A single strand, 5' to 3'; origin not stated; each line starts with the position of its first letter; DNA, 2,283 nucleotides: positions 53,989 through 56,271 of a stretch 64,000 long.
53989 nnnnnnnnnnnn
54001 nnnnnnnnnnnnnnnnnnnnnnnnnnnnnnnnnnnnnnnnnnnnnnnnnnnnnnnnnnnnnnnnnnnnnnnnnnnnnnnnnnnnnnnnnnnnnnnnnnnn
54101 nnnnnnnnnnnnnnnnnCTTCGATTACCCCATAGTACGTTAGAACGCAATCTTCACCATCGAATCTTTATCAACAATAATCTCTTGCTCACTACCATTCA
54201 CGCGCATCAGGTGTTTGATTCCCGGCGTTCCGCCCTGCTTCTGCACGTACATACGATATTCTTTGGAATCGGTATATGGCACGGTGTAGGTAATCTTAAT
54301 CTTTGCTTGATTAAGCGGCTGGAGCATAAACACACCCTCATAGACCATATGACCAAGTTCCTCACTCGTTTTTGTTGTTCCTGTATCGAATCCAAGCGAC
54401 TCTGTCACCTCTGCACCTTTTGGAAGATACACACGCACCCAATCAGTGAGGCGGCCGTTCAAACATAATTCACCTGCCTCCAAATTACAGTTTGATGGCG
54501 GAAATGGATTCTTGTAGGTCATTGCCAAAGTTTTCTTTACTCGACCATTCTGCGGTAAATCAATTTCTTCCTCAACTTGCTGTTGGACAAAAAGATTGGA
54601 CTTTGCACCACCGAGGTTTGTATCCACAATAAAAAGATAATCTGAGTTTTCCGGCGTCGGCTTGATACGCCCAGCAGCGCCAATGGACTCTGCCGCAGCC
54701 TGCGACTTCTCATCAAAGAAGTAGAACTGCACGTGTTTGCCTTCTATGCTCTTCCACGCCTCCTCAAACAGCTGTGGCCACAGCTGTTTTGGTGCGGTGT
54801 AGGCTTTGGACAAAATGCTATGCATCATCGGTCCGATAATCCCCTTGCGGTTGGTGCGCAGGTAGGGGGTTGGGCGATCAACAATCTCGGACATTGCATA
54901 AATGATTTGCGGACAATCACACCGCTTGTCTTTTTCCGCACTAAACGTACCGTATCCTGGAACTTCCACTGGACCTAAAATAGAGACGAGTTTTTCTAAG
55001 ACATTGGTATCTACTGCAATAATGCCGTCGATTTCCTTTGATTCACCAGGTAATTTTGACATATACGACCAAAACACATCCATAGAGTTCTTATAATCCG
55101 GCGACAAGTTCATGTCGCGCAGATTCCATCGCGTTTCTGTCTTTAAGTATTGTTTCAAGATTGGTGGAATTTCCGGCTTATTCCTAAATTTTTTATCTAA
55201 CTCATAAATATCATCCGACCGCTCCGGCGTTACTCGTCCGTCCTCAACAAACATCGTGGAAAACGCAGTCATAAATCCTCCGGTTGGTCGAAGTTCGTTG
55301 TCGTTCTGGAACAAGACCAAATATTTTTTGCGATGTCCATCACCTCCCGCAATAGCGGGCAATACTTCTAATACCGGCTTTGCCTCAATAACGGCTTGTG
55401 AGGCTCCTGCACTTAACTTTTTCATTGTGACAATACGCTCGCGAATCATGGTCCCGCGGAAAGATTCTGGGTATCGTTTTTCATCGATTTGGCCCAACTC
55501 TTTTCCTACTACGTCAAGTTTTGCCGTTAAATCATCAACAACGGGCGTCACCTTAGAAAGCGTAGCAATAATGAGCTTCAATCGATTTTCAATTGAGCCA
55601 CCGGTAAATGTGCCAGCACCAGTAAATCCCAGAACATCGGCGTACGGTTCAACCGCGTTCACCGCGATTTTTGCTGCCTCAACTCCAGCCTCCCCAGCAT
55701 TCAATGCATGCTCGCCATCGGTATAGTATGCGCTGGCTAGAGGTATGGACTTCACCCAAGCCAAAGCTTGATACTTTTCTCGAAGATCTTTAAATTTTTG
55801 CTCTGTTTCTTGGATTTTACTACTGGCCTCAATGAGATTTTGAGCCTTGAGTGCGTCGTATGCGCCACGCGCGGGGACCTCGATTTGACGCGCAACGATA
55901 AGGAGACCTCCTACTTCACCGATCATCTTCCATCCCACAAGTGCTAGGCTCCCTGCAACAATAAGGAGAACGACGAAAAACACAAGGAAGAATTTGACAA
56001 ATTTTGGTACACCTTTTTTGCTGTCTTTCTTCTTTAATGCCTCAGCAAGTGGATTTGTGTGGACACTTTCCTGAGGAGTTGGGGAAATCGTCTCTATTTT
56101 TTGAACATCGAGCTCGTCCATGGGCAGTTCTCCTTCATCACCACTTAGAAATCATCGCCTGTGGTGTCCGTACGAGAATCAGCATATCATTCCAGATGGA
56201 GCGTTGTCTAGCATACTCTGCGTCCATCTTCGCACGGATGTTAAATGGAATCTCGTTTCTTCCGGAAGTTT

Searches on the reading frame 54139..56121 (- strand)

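Call 75: search_protein_families(library=pfam, proteins=[window:54139-56121:-], max_evalue=0.001)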
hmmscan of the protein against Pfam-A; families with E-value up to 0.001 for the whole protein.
window:54139-56121:- (660 aa): 1 family
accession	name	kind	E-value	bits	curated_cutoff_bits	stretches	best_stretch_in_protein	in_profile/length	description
PF13196.11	DUF4012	-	5.3e-22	79.3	28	1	265-392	4-128/144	Protein of unknown function (DUF4012)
